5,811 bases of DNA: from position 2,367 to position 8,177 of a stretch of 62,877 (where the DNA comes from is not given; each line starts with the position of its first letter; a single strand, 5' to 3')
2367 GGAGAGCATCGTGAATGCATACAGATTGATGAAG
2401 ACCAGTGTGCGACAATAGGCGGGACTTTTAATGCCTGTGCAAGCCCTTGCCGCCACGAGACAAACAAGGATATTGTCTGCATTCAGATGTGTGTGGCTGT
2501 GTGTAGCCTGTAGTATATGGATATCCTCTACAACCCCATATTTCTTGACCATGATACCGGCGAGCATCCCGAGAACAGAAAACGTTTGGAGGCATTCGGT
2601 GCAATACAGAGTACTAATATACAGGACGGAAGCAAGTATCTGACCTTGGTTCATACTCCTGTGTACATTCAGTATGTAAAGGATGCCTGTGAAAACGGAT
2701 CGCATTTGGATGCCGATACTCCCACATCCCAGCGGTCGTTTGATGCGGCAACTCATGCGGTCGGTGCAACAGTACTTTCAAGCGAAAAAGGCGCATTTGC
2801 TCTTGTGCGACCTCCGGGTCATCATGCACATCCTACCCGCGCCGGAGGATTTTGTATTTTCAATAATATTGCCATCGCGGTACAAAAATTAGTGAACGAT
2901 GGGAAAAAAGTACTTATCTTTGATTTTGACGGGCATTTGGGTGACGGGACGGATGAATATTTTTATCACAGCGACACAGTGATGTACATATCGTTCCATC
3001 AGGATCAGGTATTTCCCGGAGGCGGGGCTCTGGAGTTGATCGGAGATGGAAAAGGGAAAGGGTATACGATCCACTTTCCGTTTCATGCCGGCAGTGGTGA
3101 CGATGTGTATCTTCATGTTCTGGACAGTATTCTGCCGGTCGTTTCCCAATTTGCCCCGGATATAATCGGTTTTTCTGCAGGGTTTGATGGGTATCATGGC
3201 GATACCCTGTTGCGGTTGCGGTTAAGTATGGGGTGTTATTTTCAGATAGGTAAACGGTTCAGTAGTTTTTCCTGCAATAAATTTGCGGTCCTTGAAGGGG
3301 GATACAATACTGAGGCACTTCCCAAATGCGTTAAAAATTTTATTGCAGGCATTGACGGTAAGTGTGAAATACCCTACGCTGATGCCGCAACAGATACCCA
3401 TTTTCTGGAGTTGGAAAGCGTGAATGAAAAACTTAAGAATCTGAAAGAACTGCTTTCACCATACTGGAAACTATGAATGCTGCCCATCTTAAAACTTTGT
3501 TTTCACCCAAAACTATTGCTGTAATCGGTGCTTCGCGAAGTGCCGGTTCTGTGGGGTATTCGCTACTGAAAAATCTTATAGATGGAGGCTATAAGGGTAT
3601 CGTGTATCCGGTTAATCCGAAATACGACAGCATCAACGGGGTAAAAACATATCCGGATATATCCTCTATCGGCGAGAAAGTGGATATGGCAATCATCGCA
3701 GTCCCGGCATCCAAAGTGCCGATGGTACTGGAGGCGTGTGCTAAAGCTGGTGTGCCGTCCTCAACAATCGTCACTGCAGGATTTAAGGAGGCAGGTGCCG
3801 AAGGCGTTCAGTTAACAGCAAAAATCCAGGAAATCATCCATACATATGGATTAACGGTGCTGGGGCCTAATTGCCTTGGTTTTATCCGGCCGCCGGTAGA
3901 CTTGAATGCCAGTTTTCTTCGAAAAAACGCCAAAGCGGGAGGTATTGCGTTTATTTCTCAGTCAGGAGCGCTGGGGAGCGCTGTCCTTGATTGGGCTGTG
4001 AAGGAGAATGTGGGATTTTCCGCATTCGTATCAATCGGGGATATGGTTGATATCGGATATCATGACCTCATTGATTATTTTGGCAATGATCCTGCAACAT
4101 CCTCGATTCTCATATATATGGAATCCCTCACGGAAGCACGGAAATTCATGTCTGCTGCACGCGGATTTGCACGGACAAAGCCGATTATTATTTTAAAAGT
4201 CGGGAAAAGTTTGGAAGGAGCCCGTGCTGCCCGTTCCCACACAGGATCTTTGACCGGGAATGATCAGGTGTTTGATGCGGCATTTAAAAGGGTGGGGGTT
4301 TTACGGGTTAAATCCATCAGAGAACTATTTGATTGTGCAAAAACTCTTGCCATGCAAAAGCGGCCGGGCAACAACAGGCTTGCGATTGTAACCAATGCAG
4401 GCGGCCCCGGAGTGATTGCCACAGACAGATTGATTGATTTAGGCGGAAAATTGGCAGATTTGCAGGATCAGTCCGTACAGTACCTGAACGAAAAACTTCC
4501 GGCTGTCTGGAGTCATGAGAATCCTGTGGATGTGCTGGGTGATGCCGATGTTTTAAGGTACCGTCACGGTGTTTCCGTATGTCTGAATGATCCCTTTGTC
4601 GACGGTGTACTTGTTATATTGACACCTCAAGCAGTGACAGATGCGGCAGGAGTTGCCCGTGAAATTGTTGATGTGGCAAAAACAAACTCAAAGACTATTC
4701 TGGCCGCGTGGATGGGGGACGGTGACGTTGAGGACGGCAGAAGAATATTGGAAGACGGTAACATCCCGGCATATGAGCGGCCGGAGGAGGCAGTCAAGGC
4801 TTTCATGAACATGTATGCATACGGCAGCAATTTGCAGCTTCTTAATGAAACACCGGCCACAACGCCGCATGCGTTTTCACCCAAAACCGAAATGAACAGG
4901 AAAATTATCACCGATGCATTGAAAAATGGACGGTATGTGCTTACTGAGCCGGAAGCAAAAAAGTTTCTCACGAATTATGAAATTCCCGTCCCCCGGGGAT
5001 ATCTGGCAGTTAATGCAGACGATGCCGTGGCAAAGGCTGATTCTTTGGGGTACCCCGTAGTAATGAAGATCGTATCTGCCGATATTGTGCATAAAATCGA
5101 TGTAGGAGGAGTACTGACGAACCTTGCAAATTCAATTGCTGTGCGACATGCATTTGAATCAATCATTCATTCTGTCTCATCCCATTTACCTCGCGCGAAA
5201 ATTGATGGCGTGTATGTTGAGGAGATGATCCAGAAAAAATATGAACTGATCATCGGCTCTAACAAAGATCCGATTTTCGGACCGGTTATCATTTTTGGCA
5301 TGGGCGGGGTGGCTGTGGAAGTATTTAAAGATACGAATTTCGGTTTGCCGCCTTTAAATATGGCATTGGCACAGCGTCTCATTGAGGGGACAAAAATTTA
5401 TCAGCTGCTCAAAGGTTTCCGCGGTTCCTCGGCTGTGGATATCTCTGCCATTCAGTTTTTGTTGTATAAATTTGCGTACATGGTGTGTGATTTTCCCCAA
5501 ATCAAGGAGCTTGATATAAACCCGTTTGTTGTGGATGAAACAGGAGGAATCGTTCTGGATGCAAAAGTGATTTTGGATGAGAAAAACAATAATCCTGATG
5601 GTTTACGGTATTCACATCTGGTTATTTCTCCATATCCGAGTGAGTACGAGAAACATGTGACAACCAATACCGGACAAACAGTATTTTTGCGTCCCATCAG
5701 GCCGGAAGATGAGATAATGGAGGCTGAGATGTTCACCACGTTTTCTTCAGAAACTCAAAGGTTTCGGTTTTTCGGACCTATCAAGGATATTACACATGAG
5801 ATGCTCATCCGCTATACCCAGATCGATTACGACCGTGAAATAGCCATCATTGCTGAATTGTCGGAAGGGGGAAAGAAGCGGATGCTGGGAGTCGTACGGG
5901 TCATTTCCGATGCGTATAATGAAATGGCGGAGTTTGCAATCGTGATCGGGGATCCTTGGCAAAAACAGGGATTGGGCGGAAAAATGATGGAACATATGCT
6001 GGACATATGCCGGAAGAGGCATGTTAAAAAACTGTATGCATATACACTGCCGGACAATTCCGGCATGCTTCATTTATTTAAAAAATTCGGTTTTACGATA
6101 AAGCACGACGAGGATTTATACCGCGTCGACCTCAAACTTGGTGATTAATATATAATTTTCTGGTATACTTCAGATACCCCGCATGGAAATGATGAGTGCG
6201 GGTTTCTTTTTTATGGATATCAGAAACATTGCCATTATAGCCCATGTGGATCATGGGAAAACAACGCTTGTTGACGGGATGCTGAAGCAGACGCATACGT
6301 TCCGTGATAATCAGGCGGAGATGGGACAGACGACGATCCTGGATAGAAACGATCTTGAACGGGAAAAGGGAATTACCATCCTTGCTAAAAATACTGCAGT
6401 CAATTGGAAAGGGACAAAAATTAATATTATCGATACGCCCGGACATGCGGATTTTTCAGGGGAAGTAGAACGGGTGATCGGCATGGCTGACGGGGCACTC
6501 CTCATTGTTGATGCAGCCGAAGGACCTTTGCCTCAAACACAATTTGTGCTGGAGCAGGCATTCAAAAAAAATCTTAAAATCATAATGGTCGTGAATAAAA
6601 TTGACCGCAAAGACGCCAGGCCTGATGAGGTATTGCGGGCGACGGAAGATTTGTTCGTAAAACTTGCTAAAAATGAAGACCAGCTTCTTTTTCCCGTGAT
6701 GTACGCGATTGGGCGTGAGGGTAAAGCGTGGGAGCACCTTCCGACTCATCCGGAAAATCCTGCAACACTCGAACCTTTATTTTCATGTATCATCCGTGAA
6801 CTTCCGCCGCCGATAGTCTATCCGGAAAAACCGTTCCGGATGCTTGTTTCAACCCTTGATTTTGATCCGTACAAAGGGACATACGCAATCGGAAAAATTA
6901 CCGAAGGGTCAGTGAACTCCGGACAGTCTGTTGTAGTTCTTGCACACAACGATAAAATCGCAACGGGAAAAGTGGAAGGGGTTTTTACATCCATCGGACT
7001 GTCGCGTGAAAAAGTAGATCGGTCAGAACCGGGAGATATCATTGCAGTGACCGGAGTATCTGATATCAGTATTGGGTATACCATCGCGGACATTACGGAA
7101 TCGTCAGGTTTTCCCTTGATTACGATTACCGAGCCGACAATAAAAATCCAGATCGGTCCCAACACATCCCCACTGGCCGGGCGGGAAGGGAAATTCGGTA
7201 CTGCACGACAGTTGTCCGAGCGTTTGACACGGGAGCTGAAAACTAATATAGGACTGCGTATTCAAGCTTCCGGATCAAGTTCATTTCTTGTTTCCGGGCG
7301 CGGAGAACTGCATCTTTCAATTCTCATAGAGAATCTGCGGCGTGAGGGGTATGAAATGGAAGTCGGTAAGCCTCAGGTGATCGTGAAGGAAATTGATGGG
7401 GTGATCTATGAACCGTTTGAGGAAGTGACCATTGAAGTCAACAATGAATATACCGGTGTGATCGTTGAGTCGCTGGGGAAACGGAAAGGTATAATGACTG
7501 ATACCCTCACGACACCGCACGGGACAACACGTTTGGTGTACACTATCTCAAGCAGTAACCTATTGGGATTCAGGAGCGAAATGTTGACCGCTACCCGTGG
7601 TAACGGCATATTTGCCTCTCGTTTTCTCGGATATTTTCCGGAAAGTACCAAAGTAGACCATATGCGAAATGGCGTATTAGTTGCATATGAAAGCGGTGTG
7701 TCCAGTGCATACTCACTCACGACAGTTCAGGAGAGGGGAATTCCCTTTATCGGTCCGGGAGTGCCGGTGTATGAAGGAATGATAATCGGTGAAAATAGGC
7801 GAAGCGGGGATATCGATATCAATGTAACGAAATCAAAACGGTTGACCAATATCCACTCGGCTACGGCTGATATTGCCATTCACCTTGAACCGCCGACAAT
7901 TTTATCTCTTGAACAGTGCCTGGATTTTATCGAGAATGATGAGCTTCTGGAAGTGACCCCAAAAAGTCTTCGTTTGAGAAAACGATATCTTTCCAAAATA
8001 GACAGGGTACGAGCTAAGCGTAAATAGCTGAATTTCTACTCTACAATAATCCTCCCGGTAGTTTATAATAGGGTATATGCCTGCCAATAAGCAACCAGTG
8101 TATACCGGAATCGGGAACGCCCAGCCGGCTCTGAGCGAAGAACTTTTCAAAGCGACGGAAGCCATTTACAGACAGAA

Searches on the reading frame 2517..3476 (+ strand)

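Call 18: search_protein_families(library=pfam, proteins=[window:2517-3476:+], max_evalue=0.00001)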
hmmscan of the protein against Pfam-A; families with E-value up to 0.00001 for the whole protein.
window:2517-3476:+ (319 aa): 1 family
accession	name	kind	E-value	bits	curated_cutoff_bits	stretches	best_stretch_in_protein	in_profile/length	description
PF00850.24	Hist_deacetyl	-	1.6e-68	231.7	27.9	1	38-278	33-297/298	Histone deacetylase domain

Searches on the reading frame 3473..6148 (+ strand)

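Call 18: search_protein_families(library=pfam, proteins=[window:3473-6148:+], max_evalue=0.00001)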
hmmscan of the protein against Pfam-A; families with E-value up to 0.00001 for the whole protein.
window:3473-6148:+ (891 aa): 7 families
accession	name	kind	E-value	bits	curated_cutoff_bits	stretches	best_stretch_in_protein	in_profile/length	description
PF13549.11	ATP-grasp_5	-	5.2e-83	278.2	27.6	1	482-701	2-221/221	ATP-grasp domain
PF13607.11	Succ_CoA_lig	-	5.4e-56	188.6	27.4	1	155-292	1-138/138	Succinyl-CoA ligase like flavodoxin domain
PF13380.12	CoA_binding_2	-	9.4e-22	78.1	22.8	1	13-138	1-114/116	CoA binding domain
PF02629.25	CoA_binding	-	1.7e-13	51.5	22.3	1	12-103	3-97/97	CoA binding domain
PF00583.31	Acetyltransf_1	-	5.4e-11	43.2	20.7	1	780-874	23-116/116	Acetyltransferase (GNAT) family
PF13302.13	Acetyltransf_3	-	9e-11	43.1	25.4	1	737-875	2-138/138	Acetyltransferase (GNAT) domain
PF19045.5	Ligase_CoA_2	-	8.4e-10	39.3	23.7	1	304-441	2-144/162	Ligase-CoA domain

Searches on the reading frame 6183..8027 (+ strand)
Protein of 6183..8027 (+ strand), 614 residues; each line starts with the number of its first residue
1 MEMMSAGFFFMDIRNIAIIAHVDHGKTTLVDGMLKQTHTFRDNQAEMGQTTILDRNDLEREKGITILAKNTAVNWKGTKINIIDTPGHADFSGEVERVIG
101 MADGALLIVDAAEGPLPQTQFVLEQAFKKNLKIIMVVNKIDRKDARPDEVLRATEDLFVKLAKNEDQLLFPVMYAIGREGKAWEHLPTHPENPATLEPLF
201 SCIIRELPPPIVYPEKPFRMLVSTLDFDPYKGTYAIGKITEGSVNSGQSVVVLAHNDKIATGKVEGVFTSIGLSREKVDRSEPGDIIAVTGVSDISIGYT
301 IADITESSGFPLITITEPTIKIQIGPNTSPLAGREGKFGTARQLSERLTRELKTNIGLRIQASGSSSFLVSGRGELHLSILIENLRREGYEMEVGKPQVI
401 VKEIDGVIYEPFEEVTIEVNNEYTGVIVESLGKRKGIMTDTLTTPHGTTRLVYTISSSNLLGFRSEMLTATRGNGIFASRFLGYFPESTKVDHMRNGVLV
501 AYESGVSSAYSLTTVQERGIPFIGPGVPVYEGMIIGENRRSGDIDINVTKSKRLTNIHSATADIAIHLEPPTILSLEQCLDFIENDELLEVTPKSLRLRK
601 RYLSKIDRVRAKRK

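Call 18: search_protein_families(library=pfam, proteins=[window:6183-8027:+], max_evalue=0.00001)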
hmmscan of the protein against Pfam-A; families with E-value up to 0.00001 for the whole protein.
window:6183-8027:+ (614 aa): 6 families
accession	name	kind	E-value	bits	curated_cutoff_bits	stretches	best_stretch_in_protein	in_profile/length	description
PF00009.33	GTP_EFTU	-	3.6e-54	183.6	26.5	1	12-185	2-177/188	Elongation factor Tu GTP binding domain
PF21018.2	BipA_C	-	4.6e-41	139.5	23.8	1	496-604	1-109/110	TypA/BipA C-terminal domain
PF00679.30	EFG_C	-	6.1e-18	65.1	27.9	1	408-486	2-80/89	Elongation factor G C-terminus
PF03144.31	GTP_EFTU_D2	-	1.1e-09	39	30.3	1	232-302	1-73/73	Elongation factor Tu domain 2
PF22042.2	EF-G_D2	-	1e-08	35.6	27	1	217-301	1-81/84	Elongation factor G domain 2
PF01926.29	MMR_HSR1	-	1.1e-06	29.1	21.9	1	57-139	25-113/113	50S ribosome-binding GTPase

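Call 90: find_homologous_proteins(query=window:6183-8027:+, max_evalue=1e-50)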
Query window:6183-8027:+ (614 aa): 8000 proteins with E <= 1e-50 among 8000 candidates; the best 120 are listed.
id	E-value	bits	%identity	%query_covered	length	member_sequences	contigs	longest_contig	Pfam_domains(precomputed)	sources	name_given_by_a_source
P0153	0.0e+0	1363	100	100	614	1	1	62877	PF21018.3,PF01926.30,PF00679.31,PF00009.34,PF03144.32,PF22042.3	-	-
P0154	0.0e+0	1040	76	98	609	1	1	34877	PF21018.3,PF01926.30,PF00679.31,PF14492.13,PF00009.34,PF03144.32,PF22042.3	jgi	jgi:GTP-binding protein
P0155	0.0e+0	1031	75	98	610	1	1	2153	PF21018.3,PF01926.30,PF00679.31,PF14492.13,PF00009.34,PF03144.32,PF22042.3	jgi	jgi:GTP-binding protein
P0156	0.0e+0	1012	75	98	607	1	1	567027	PF21018.3,PF01926.30,PF00679.31,PF00009.34,PF03144.32,PF22042.3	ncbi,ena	-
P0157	2.9e-296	1001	74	98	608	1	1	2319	PF21018.3,PF01926.30,PF00679.31,PF14492.13,PF00009.34,PF03144.32,PF22042.3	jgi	jgi:GTP-binding protein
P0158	7.3e-289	977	73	98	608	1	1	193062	PF21018.3,PF01926.30,PF00679.31,PF14492.13,PF00009.34,PF03144.32,PF22042.3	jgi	jgi:GTP-binding protein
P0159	3.5e-287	971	72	98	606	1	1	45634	PF21018.3,PF01926.30,PF00679.31,PF14492.13,PF00009.34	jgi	-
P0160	5.0e-281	951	71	98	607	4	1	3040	PF21018.3,PF01926.30,PF00679.31,PF00009.34,PF03144.32,PF22042.3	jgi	jgi:GTP-binding protein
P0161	6.4e-280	948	71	98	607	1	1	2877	PF21018.3,PF01926.30,PF00679.31,PF00009.34,PF03144.32,PF22042.3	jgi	jgi:GTP-binding protein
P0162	1.2e-279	947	70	98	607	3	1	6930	PF21018.3,PF01926.30,PF00679.31,PF00009.34,PF03144.32,PF22042.3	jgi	jgi:GTP-binding protein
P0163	4.1e-279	945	70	98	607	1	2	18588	PF21018.3,PF01926.30,PF00679.31,PF00009.34,PF03144.32,PF22042.3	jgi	jgi:GTP-binding protein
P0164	1.4e-278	943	71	98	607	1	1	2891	PF21018.3,PF01926.30,PF00679.31,PF14492.13,PF00009.34,PF03144.32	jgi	jgi:GTP-binding protein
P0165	8.5e-277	937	71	98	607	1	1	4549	PF21018.3,PF01926.30,PF00679.31,PF00009.34,PF03144.32,PF22042.3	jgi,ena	-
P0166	1.0e-275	934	67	99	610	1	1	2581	PF21018.3,PF01926.30,PF00679.31,PF00009.34,PF03144.32,PF22042.3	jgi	jgi:GTP-binding protein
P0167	1.5e-275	933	70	98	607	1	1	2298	PF21018.3,PF01926.30,PF00679.31,PF00009.34,PF03144.32,PF22042.3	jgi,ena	-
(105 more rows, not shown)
